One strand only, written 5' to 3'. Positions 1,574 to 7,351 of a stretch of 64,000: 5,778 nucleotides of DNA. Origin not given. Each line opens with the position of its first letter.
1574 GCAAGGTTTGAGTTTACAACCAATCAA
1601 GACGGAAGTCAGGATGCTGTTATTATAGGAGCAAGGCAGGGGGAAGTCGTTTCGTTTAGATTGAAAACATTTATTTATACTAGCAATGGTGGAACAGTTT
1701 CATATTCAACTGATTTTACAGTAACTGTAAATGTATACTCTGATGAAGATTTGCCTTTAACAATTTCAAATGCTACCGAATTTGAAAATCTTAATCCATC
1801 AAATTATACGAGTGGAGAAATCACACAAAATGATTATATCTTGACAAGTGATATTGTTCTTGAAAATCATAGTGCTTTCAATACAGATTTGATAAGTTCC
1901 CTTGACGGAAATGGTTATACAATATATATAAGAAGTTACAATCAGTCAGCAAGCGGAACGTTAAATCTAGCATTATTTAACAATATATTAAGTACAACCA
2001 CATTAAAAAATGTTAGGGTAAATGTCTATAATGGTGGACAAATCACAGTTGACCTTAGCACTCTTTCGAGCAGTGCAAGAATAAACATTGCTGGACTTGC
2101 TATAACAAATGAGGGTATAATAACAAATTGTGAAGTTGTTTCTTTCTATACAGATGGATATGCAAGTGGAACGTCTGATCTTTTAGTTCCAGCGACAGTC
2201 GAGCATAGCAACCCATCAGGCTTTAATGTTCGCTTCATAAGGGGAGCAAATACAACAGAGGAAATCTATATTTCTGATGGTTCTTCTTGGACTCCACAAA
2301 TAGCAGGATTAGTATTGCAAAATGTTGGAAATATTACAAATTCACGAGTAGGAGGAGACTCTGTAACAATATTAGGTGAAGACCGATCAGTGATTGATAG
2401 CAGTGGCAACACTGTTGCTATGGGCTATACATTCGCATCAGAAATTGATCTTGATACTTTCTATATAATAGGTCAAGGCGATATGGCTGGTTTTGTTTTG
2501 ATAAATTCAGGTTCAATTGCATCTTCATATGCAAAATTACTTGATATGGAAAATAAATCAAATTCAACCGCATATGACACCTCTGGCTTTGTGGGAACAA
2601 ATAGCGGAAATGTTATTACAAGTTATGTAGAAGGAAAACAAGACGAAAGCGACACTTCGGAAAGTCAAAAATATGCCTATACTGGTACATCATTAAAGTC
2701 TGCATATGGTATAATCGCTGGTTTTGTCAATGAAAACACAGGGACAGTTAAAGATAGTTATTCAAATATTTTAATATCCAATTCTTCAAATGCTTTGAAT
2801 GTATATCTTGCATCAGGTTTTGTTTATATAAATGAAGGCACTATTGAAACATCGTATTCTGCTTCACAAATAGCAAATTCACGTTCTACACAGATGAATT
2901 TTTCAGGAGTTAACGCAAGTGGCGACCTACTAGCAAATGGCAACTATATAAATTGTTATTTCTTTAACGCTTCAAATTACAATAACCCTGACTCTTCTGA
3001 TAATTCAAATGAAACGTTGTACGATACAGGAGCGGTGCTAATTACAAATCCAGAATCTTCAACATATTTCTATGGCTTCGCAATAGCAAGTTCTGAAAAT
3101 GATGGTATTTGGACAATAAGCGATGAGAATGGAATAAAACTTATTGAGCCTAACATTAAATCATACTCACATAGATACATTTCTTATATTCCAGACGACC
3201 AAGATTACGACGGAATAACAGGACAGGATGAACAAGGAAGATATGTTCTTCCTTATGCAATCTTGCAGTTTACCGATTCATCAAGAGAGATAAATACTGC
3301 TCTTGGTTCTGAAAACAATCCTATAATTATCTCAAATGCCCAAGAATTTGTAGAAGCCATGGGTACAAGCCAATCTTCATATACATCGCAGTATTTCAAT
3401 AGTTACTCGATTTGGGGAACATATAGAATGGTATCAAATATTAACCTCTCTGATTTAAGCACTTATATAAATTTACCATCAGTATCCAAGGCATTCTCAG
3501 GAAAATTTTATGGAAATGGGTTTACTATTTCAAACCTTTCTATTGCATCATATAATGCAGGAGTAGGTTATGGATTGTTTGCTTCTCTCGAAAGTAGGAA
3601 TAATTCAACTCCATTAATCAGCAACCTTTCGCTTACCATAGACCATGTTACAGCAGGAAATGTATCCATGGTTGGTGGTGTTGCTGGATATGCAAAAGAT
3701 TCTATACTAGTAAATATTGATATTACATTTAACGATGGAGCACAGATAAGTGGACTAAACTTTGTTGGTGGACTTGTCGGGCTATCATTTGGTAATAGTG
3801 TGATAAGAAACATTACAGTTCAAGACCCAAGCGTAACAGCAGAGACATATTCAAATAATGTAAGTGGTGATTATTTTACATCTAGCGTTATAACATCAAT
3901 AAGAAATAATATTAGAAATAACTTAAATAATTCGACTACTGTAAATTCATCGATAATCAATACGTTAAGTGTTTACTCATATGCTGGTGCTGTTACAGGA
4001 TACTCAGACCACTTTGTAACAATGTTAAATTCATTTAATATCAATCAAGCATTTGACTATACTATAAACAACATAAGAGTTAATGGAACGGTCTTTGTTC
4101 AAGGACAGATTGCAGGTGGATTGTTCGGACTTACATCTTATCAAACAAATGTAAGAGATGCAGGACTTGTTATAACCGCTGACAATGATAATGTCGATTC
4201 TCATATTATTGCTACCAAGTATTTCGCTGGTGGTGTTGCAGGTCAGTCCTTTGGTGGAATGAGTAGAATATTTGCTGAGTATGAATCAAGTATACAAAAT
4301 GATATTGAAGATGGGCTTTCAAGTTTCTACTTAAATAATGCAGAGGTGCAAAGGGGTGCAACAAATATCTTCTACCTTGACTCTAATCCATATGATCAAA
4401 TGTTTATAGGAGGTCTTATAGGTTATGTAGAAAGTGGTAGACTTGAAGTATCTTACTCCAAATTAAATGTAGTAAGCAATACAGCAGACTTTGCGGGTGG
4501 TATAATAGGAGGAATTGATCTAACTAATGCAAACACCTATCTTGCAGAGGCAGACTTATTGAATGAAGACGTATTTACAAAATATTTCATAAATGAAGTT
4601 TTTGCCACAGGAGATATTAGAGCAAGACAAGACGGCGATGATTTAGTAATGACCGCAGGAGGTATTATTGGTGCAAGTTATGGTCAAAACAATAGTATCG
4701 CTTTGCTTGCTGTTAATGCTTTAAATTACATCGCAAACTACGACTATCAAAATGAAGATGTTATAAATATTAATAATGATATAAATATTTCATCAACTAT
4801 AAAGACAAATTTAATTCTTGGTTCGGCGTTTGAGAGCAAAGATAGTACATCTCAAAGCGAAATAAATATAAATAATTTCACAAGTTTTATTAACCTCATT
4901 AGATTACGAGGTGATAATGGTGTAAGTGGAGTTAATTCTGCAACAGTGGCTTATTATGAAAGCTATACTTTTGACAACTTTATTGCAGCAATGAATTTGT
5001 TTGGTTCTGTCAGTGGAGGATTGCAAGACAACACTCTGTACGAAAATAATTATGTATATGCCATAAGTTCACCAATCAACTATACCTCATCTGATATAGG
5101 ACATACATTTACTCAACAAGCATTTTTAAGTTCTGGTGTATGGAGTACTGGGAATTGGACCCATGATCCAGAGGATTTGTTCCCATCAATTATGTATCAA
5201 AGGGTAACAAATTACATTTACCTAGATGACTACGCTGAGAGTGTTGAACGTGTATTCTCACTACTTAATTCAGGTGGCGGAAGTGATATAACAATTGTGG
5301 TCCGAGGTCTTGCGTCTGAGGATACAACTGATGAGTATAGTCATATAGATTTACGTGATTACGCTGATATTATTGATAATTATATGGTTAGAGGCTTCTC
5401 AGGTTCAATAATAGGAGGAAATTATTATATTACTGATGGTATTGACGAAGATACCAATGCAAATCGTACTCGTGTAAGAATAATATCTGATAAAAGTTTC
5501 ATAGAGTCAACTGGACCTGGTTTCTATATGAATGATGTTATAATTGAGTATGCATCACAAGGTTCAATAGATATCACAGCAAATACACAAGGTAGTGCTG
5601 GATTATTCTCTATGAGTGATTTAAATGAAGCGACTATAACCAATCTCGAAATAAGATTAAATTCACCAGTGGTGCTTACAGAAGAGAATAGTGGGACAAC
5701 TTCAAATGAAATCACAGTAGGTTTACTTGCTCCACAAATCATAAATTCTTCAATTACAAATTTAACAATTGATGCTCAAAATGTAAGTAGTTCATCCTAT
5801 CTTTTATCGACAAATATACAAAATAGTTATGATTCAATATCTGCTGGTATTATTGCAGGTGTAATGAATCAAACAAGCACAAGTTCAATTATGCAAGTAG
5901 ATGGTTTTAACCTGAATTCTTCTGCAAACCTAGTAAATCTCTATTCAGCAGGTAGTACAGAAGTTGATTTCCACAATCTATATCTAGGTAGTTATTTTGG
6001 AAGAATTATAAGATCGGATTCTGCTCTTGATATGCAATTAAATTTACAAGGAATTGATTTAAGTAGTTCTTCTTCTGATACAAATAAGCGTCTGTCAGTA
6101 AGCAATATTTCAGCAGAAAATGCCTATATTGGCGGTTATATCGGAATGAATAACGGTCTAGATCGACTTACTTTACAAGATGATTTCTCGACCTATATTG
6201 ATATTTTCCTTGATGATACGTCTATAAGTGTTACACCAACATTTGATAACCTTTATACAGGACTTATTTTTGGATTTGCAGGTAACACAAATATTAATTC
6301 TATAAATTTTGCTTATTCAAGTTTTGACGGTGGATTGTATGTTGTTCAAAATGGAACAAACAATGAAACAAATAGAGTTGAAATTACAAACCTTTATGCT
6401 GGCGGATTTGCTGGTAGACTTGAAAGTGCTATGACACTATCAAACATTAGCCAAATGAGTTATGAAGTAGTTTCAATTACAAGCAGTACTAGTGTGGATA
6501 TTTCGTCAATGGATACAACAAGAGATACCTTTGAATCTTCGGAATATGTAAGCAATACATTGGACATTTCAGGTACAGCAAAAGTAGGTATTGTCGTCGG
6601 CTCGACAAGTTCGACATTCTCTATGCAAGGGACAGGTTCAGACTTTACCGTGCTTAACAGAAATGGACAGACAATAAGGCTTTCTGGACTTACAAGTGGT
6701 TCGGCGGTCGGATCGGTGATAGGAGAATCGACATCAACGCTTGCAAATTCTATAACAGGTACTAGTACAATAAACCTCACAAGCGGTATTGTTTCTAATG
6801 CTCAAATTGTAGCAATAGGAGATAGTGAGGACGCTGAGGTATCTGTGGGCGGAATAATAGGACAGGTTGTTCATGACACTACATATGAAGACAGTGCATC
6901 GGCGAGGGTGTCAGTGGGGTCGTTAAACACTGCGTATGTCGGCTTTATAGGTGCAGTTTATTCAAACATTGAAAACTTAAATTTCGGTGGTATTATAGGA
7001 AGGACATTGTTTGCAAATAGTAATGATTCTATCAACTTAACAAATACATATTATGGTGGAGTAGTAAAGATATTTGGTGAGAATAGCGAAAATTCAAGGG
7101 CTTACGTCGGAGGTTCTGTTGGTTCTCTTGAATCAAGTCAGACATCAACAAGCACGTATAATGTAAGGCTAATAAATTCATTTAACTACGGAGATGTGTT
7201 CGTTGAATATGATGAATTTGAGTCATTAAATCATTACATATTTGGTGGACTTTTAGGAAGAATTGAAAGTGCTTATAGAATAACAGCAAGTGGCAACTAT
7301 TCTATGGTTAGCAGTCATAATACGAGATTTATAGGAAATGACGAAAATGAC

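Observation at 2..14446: More than 4,814-aa modular beta-helix/GLUG-like surface protein, truncated by the window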

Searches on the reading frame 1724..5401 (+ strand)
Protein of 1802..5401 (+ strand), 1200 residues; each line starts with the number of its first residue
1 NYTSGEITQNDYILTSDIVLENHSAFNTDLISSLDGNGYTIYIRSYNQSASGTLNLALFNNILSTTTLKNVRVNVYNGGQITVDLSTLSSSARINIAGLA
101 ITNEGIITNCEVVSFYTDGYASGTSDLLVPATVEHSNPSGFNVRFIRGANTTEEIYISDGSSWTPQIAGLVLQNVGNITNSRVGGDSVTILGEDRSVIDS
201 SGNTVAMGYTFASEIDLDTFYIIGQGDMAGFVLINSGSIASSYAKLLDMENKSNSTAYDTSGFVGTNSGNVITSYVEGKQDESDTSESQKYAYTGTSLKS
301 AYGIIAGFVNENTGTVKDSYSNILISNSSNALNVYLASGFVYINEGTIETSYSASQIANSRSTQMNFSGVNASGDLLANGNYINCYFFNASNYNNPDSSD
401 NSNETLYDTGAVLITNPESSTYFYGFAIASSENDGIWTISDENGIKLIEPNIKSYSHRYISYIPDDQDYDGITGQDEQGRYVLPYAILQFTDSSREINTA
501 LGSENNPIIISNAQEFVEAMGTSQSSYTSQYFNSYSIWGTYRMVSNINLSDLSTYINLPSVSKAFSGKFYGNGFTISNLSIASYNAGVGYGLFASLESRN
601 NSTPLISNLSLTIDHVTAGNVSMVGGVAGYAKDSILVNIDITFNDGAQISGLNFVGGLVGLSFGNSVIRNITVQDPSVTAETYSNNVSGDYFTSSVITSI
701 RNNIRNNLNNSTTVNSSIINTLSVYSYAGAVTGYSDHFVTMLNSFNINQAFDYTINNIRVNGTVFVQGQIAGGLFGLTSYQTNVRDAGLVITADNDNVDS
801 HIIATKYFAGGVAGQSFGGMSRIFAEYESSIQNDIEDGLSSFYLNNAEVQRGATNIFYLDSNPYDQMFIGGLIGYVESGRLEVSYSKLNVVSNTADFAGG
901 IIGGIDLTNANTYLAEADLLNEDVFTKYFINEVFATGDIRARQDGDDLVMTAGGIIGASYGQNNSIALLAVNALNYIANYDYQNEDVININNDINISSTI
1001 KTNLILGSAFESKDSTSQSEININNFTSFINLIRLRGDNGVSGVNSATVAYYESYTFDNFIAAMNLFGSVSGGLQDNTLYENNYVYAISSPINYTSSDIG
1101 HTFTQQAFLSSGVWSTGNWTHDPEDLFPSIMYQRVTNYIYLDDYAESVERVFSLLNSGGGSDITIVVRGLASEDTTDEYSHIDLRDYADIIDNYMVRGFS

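Call 25: search_protein_representatives(protein=window:1802-5401:+)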
Query: 1200 residues. Proteins with E-value up to 0.001 (for the whole library): 235; up to 1e-10: 170; up to 1e-30: 137. The best 150 are listed.
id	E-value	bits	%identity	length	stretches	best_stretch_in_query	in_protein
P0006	0.0e+00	1696.9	69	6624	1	1-1191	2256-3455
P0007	0.0e+00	1514.7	62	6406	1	5-1199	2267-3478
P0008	0.0e+00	1462.0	61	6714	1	4-1186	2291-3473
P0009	0.0e+00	1337.1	57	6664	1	6-1185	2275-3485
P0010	0.0e+00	1206.1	54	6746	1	4-1187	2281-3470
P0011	0.0e+00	1177.7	52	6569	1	5-1186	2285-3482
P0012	0.0e+00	1142.7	52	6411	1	6-1189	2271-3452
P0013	0.0e+00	1140.8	51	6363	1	7-1189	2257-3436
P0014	0.0e+00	1127.2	50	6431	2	5-1199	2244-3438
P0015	0.0e+00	1122.5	51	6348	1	9-1184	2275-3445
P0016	0.0e+00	1108.1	50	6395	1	5-1189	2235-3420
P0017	0.0e+00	1101.4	52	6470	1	4-1188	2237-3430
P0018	0.0e+00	1085.7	50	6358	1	7-1194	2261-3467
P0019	0.0e+00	1084.5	51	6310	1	3-1188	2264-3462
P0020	0.0e+00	1070.4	47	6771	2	3-1188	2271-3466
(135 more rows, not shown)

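Call 47: predict_structure(alignment_id=A2)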
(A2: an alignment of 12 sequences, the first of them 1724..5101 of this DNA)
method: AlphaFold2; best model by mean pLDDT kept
length: 1126 residues; sequences in the alignment: 12
mean_pLDDT: 70.5   pTM: 0.74
mean pLDDT of the five models: 70.5, 69.3, 68.2, 67.7, 64.9
residues with pLDDT >= 90: 224; 70-90: 439; 50-70: 198; < 50: 265
segments of 3 or more residues with pLDDT < 50: 1-9, 146-150, 154-160, 220-224, 230-235, 486-521, 711-715, 769-771, 773-777, 866-877, 935-952, 974-979, 988-991, 995-1013, 1015-1126
pLDDT, mean of each block of 10 residues (from residue 1): 36 84 82 76 83 92 81 82 95 89 75 83 96 89 54 44 74 79 83 96 91 68 50 53 86 96 92 89 90 93 84 80 84 95 90 63 88 90 69 82 84 82 61 77 68 53 65 58 48 43 38 42 60 82 80 68 84 82 79 86 86 86 79 89 87 91 89 89 93 87 84 56 73 58 65 93 67 52 88 93 85 82 73 90 83 75 49 49 68 84 72 74 76 52 39 53 58 49 60 46 42 45 44 34 42 43 33 32 30 35 38 40 31
secondary structure, 60 per line:
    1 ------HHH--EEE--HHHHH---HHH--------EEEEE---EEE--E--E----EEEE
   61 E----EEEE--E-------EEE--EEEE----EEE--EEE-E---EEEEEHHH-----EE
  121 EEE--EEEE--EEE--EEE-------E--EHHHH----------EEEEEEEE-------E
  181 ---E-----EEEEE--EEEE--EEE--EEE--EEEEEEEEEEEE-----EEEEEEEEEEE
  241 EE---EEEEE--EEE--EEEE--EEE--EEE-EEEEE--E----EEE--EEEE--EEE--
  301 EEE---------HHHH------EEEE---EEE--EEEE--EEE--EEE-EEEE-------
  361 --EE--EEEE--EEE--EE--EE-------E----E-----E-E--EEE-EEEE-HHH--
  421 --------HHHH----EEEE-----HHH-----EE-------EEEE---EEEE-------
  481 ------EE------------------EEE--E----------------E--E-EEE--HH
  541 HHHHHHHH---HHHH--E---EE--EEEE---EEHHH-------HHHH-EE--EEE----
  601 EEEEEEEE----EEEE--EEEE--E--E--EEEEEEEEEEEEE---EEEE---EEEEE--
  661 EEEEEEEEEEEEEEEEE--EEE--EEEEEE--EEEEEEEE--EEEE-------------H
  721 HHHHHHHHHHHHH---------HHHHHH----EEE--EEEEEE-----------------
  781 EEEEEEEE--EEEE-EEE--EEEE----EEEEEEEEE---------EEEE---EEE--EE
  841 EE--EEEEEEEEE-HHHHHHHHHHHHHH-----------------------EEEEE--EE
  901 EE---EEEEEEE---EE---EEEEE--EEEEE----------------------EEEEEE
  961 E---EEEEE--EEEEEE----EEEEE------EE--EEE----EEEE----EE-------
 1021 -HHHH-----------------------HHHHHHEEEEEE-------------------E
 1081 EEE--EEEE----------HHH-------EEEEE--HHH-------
elements in order (helices of 4 or more, strands of 3 or more residues): E12-14 H17-21 E36-40 E44-46 E57-61 E66-69 E80-82 E85-88 E93-95 E98-100 E106-110 E119-123 E126-129 E132-134 E137-139 H151-154 E165-172 E190-194 E197-200 E203-205 E208-210 E213-224 E230-242 E246-250 E253-255 E258-261 E264-266 E269-271 E273-277 E285-287 E290-293 E296-298 E301-303 H313-316 E323-326 E330-332 E335-338 E341-343 E346-348 E350-353 E367-370 E373-375 E407-409 E411-414 H429-432 E437-440 E463-466 E470-473 E507-509 E534-536 H539-548 H552-555 E566-569 H585-588 E594-596 E601-608 E613-616 E619-622 E631-643 E647-650 E654-658 E661-677 E680-682 E685-690 E693-700 E703-706 H720-733 H743-748 E753-755 E758-763 E781-788 E791-794 E796-798 E801-804 E809-817 E827-830 E834-836 E839-842 E845-853 H855-868 E892-896 E899-902 E906-912 E921-925 E928-932 E955-961 E965-969 E972-977 E982-986 E997-999 E1004-1007 H1022-1025 H1049-1054 E1055-1060 E1080-1083 E1086-1089 E1110-1114

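Call 49: fold_search(model_id=the predicted structure, library=pdb)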
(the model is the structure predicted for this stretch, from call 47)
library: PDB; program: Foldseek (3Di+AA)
matches with E <= 10: 208; with E <= 0.001: 1
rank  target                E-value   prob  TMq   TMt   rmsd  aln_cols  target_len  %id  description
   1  3n6z                  8.9e-05  1.00  0.16  0.40   9.6       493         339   10  Crystal structure of a putative immunoglobulin A1 protease (BACOVA_03286) from Bacteroides ovatus at 1.30 A resolution (released 2010-07-21)
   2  7uvk                  5.2e-03  1.00  0.17  0.15  15.0       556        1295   14  G. haemolysans IgA1 protease (released 2022-11-23)
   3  7uvl_P                6.5e-03  0.99  0.14  0.12  10.2       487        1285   12  IgA1 Protease with IgA1 substrate (released 2022-11-23)
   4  6xjb                  7.7e-03  1.00  0.17  0.15   7.8       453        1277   12  IgA1 Protease (released 2020-12-09)
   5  7xz8                  9.6e-03  0.69  0.11  0.24  19.0       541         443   11  Mutant (K141A) of the N-terminal domain of fucoidan lyase FdlA (released 2022-09-28)
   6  7xzb_A                1.3e-02  0.23  0.10  0.19  20.6       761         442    8  Mutant (Y242A) of the N-terminal domain of fucoidan lyase FdlA (released 2022-09-28)
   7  8bwk_B                1.3e-02  0.21  0.11  0.15  27.1       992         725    9  Metagenomic derived PL6 alginate lyase (released 2023-12-20)
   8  7xzc_A                2.0e-02  0.60  0.12  0.25  18.2       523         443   11  Mutant (R240A) of the N-terminal domain of fucoidan lyase FdlA (released 2022-09-28)
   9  6xja_P                2.2e-02  1.00  0.17  0.15  10.1       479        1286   11  Streptococcus Pneumoniae IgA1 Protease with IgA1 substrate (released 2021-01-20)
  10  7xzd_A                2.8e-02  0.44  0.11  0.23  18.4       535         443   12  Mutant (F179A) of the N-terminal domain of fucoidan lyase FdlA (released 2022-09-28)
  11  7xza_A                3.6e-02  0.18  0.10  0.19  21.9       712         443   10  Mutant (Y242F) of the N-terminal domain of fucoidan lyase FdlA (released 2022-09-28)
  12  5gkq_A                3.8e-02  0.15  0.12  0.16  26.8      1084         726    9  Structure of PL6 family alginate lyase AlyGC mutant-R241A (released 2017-02-08)
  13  2x6x_A                4.5e-02  0.28  0.12  0.19  19.2       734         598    8  Tailspike protein mutant D339N of E.coli bacteriophage HK620 in complex with hexasaccharide (released 2011-03-02)
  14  7xz9_A                4.9e-02  0.38  0.11  0.24  18.7       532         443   11  Mutant (E236A) of the N-terminal domain of fucoidan lyase FdlA (released 2022-09-28)
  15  7xzc_B                5.2e-02  0.35  0.12  0.24  17.6       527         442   11  Mutant (R240A) of the N-terminal domain of fucoidan lyase FdlA (released 2022-09-28)
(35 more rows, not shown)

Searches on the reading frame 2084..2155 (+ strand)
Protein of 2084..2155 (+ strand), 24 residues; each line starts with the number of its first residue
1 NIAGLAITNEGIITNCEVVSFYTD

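Call 81: search_solved_structures(query=A5, max_evalue=10, show_alignments=2)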
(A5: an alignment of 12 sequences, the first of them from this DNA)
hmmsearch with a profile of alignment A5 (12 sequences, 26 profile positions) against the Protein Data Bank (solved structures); distinct sequences matched with E-value up to 10: 6.
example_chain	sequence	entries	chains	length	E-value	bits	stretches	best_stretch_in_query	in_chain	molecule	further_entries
6xjb_A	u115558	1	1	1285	0.0083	19.3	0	4-25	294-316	Immunoglobulin A1 protease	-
7jgj_A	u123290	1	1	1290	0.0087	19.3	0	4-25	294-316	Immunoglobulin A1 protease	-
6xja_P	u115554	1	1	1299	0.0088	19.2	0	4-25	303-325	Immunoglobulin A1 protease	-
7sub_A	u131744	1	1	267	0.54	13.6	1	2-22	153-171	3-oxoacyl-reductase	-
3n6z_A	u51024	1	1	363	0.66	13.4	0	10-25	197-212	putative immunoglobulin A1 protease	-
3pg0_A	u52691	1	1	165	0.81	13.1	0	14-22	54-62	ThreeFoil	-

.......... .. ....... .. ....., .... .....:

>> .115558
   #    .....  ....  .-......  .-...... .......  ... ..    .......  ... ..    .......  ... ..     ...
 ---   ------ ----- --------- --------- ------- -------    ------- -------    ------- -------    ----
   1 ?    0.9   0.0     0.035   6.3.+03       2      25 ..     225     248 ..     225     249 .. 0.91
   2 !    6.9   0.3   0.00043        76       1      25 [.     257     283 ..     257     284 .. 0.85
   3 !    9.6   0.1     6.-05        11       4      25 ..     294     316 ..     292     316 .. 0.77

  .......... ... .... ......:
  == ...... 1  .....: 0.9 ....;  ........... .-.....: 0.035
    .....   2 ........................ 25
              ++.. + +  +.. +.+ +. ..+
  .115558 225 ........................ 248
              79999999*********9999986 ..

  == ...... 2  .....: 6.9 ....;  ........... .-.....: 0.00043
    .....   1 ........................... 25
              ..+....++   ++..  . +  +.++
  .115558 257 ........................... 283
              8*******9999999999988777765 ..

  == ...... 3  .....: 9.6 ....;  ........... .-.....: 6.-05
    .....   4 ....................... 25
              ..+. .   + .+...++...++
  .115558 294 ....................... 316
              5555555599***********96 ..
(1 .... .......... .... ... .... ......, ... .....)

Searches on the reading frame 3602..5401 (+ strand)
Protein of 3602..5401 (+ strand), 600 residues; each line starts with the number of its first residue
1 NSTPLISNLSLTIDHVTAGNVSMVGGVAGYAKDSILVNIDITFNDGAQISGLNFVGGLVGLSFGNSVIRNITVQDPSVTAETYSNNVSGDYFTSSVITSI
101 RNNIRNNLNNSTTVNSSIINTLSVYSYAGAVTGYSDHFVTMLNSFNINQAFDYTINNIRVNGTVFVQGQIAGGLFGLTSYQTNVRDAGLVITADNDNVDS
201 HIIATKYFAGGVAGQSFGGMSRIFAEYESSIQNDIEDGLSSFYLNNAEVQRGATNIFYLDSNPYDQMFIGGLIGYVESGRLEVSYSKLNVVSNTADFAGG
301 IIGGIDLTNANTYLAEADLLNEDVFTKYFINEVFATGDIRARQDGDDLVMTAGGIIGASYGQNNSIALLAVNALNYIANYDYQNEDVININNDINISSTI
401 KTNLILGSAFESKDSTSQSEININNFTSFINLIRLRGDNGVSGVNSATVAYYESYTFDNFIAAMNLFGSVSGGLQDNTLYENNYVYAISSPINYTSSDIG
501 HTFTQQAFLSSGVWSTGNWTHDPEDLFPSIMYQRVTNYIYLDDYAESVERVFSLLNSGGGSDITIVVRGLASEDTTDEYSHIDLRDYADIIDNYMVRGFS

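Call 5: search_protein_families(library=pfam, proteins=[window:3602-5401:+], max_evalue=10)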
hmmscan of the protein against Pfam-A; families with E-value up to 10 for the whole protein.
window:3602-5401:+ (600 aa): 1 family
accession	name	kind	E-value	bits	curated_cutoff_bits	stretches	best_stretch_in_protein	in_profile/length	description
PF07581.17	Glug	-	0.04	14.8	20.5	1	55-79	5-28/28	The GLUG motif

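Call 12: search_protein_families(library=ncbifam, proteins=[window:3602-5401:+], max_evalue=1)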
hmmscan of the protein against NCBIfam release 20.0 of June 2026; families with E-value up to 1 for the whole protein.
window:3602-5401:+ (600 aa): 0 families

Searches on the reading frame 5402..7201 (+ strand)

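Call 5: search_protein_families(library=pfam, proteins=[window:5402-7201:+], max_evalue=10)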
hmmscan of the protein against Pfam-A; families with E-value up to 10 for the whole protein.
window:5402-7201:+ (600 aa): 1 family
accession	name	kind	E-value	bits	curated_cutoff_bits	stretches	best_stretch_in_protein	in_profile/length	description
PF07552.16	Coat_X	-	0.29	11.4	27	1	344-373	8-37/58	Spore Coat Protein X and V domain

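Call 12: search_protein_families(library=ncbifam, proteins=[window:5402-7201:+], max_evalue=1)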
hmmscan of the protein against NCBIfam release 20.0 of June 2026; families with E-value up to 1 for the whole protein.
window:5402-7201:+ (600 aa): 0 families
